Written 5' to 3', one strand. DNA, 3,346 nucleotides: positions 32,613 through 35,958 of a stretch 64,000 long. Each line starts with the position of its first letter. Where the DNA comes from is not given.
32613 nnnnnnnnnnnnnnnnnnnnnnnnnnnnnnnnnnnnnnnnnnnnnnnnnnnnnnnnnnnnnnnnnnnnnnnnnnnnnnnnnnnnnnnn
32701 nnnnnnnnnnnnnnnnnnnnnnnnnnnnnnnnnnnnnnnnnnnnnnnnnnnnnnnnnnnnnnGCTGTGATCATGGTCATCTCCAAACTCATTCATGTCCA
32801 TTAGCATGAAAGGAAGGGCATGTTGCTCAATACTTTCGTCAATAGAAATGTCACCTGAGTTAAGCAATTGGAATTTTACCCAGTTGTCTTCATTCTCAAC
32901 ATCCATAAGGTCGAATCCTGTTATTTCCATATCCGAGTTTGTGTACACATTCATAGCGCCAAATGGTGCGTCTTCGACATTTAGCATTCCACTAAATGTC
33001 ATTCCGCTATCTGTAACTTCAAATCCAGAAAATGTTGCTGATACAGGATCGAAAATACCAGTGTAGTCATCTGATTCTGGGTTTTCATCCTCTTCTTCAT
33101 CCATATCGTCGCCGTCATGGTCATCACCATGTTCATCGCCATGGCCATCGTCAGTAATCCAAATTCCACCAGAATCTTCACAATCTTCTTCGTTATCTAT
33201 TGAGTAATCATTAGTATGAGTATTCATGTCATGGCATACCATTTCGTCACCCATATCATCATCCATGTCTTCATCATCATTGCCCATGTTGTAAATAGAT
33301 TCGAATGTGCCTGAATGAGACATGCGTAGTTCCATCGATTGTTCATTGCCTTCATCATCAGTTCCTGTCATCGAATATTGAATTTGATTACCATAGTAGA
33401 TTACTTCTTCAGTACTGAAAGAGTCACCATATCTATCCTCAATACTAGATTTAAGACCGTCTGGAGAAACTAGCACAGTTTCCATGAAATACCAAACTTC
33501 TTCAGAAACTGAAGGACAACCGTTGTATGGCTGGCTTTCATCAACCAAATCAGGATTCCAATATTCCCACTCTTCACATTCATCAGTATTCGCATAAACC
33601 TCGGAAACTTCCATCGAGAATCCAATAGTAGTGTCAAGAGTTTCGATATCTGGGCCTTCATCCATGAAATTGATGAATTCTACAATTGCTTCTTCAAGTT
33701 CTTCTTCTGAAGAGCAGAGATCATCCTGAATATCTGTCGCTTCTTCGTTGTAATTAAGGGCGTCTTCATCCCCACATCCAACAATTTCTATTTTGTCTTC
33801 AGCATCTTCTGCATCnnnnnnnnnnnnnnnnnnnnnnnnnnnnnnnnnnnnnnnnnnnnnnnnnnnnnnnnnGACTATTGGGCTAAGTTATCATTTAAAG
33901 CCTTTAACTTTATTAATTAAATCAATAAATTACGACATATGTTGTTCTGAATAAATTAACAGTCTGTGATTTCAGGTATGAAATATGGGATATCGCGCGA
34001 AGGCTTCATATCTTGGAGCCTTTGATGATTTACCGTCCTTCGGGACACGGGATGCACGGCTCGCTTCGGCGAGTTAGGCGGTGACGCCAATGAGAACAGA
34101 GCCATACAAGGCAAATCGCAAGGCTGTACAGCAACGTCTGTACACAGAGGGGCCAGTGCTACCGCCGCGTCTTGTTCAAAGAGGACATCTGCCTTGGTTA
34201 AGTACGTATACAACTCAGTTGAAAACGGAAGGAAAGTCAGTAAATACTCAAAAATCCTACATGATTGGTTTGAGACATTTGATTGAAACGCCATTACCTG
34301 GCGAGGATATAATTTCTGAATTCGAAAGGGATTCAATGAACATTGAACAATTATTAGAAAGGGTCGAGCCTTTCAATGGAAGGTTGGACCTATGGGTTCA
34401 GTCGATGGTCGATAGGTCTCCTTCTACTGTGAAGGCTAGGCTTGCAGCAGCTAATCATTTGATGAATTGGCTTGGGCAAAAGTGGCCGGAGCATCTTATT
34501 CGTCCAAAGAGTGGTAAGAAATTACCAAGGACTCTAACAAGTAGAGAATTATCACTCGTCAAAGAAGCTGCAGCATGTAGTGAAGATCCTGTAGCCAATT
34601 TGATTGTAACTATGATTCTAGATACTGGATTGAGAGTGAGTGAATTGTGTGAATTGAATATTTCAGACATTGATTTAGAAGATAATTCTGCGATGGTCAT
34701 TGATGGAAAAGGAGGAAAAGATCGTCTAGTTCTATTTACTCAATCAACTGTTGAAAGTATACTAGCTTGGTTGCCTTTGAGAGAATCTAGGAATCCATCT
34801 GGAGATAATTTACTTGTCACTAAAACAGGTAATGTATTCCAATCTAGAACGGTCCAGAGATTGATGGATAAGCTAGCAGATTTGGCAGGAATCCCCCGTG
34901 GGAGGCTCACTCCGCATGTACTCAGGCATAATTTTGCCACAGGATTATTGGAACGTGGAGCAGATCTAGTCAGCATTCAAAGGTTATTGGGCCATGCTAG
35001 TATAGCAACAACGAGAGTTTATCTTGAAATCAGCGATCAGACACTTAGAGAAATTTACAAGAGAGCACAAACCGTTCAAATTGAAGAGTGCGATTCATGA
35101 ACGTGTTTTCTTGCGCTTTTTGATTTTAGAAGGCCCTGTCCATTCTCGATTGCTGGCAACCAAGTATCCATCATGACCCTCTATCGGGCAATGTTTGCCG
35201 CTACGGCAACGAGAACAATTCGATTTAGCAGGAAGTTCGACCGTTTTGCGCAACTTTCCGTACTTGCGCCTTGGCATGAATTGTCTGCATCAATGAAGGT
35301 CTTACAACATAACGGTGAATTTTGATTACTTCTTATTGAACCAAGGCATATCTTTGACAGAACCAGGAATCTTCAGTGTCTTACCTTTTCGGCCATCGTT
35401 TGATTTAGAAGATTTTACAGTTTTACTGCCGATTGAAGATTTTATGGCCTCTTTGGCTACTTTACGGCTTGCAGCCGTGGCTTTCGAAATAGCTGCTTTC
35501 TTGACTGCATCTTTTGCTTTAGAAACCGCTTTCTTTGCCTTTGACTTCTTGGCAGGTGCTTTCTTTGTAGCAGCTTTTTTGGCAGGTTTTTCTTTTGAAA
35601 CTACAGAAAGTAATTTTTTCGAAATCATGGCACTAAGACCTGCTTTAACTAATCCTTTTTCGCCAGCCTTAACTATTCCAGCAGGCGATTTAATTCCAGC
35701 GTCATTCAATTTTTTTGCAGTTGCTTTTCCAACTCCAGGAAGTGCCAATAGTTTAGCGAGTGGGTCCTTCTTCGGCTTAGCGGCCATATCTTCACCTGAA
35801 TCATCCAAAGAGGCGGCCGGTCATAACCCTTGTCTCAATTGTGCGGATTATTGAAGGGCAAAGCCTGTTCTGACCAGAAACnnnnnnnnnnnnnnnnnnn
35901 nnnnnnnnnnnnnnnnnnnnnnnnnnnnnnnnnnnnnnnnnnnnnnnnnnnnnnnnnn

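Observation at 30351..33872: Giant hyper-acidic calcium-binding surface protein: EF-hand tandem repeats + LDLa-like Ca cages + PGF-CTERM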

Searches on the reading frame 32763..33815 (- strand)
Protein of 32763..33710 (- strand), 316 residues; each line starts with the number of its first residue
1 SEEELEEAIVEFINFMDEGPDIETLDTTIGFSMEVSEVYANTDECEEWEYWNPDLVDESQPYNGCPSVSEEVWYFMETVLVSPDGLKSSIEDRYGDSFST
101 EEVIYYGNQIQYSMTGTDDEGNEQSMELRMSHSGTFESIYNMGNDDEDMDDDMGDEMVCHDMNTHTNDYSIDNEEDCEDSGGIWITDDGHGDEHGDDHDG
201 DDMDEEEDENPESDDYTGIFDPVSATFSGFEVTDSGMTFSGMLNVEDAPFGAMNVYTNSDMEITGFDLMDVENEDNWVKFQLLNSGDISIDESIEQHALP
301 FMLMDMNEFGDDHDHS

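Call 53: predict_structure(alignment_id=A2)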
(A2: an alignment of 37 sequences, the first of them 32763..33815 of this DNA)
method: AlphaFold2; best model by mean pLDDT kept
length: 351 residues; sequences in the alignment: 37
mean_pLDDT: 78.5   pTM: 0.67
mean pLDDT of the five models: 78.5, 77.6, 77.2, 76.8, 75.6
residues with pLDDT >= 90: 100; 70-90: 178; 50-70: 24; < 50: 49
segments of 3 or more residues with pLDDT < 50: 1-4, 181-189, 224-242, 337-351
pLDDT, mean of each block of 10 residues (from residue 1): 50 79 78 79 88 86 95 87 93 91 89 94 93 91 91 87 84 70 42 77 83 85 49 39 67 74 86 87 83 88 90 93 89 54 41 36
secondary structure, 60 per line:
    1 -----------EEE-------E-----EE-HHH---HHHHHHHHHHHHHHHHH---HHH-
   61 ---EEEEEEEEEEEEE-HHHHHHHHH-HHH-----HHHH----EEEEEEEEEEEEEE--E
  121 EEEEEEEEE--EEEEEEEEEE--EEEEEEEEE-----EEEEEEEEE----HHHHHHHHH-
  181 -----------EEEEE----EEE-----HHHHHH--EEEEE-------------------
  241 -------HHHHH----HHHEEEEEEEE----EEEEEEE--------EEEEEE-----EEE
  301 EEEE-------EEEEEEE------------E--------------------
elements in order: E12-14 H37-53 E64-76 H78-86 H96-99 E104-117 E120-129 E132-141 E144-152 E158-166 H171-179 E192-196 E201-203 H209-214 E217-221 H248-252 E260-267 E272-278 E287-292 E298-304 E312-318

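Call 59: search_protein_representatives(protein=window:32763-33710:-)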
Query: 316 residues. Proteins with E-value up to 0.001 (for the whole library): 22; up to 1e-10: 16; up to 1e-30: 8. The best 22 are listed.
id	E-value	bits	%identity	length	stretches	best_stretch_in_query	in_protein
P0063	1.4e-70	254.7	45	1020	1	2-312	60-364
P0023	1.8e-64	234.7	51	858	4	69-313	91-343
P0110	1.6e-40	156.0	44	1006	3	150-313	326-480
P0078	1.2e-37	146.5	39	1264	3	134-313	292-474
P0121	3.9e-35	138.3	47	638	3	197-313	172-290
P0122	1.4e-32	129.9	43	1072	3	191-314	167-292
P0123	3.8e-32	128.5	43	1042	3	184-314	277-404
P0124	7.1e-32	127.6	47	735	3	194-314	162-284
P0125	4.0e-30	121.8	40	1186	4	177-310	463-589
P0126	4.4e-23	98.7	43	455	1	186-312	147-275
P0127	1.7e-21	93.5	36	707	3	205-311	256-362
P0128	1.6e-20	90.3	45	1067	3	160-313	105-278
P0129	1.9e-17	80.2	40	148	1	213-313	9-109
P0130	2.4e-15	73.2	58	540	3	41-68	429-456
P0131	7.3e-13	65.1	48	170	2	69-149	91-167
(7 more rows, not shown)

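Call 62: fold_search(model_id=the predicted structure, library=pdb)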
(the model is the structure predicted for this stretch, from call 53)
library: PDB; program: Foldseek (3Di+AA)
matches with E <= 10: 771; with E <= 0.001: 8
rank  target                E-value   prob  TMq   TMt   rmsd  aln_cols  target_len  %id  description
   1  2w7q_A                4.3e-05  1.00  0.22  0.34  13.1       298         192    6  Structure of Pseudomonas aeruginosa LolA (released 2009-12-29)
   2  7z6w                  2.3e-04  0.99  0.20  0.31  12.4       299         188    6  Complex of E. coli LolA and lipoprotein (released 2022-09-07)
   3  2zpc                  4.4e-04  0.94  0.17  0.27  15.0       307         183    6  Crystal structure of the R43L mutant of LolA in the closed form (released 2008-08-05)
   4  8chx_B                4.9e-04  0.97  0.18  0.28  13.2       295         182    8  Structure and function of LolA from Vibrio cholerae (released 2023-06-21)
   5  4ki3_H                5.5e-04  0.96  0.16  0.29  14.7       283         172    6  1.70 Angstrom resolution crystal structure of outer-membrane lipoprotein carrier protein (lolA) from Yersinia pestis C (released 2013-05-15)
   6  4ki3_I                5.8e-04  0.93  0.17  0.29  13.4       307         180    6  1.70 Angstrom resolution crystal structure of outer-membrane lipoprotein carrier protein (lolA) from Yersinia pestis C (released 2013-05-15)
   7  4ki3_D                6.5e-04  0.91  0.17  0.28  13.5       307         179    7  1.70 Angstrom resolution crystal structure of outer-membrane lipoprotein carrier protein (lolA) from Yersinia pestis C (released 2013-05-15)
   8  8chx_A                7.3e-04  0.97  0.19  0.30  12.6       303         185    8  Structure and function of LolA from Vibrio cholerae (released 2023-06-21)
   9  7z6x                  1.1e-03  0.95  0.20  0.32  11.8       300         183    7  Complex of E. coli LolA R43L mutant and lipoprotein (released 2022-09-07)
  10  4ki3_G                1.3e-03  0.85  0.17  0.28  13.6       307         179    7  1.70 Angstrom resolution crystal structure of outer-membrane lipoprotein carrier protein (lolA) from Yersinia pestis C (released 2013-05-15)
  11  6f3z_B                1.4e-03  0.92  0.18  0.29  14.3       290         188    8  Complex of E. coli LolA and periplasmic domain of LolC (released 2018-07-25)
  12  1iwl                  3.4e-03  0.84  0.16  0.28  13.3       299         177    7  Crystal Structure of the Lipoprotein Localization Factor, LolA (released 2003-07-15)
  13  3mha_B                4.5e-03  0.99  0.28  0.43   9.2       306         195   10  Crystal structure of LprG from Mycobacterium tuberculosis bound to PIM (released 2010-09-01)
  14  3mha_A                5.1e-03  0.99  0.27  0.42  11.0       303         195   10  Crystal structure of LprG from Mycobacterium tuberculosis bound to PIM (released 2010-09-01)
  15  4ki3_K                5.1e-03  0.72  0.16  0.29  14.3       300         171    6  1.70 Angstrom resolution crystal structure of outer-membrane lipoprotein carrier protein (lolA) from Yersinia pestis C (released 2013-05-15)
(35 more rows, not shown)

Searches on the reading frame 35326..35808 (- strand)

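Call 16: search_protein_families(library=pfam, proteins=[window:35326-35808:-], max_evalue=0.01)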
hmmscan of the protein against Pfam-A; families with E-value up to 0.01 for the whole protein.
window:35326-35808:- (160 aa): 5 families
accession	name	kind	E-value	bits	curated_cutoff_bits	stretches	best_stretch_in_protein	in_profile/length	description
PF14520.12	HHH_5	-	3.9e-06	27.7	27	1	19-58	3-43/57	Helix-hairpin-helix domain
PF11731.14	Cdd1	-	0.0033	18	25.5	1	15-48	3-36/86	Pathogenicity locus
PF11798.14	IMS_HHH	-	0.0034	18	24.4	0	23-39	16-32/32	IMS family HHH motif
PF21999.2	IMS_HHH_1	-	0.0042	17.9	27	0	23-41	3-21/53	DNA polymerase-iota, thumb domain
PF00633.29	HHH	-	0.0071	16.6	24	0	20-33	13-26/30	Helix-hairpin-helix motif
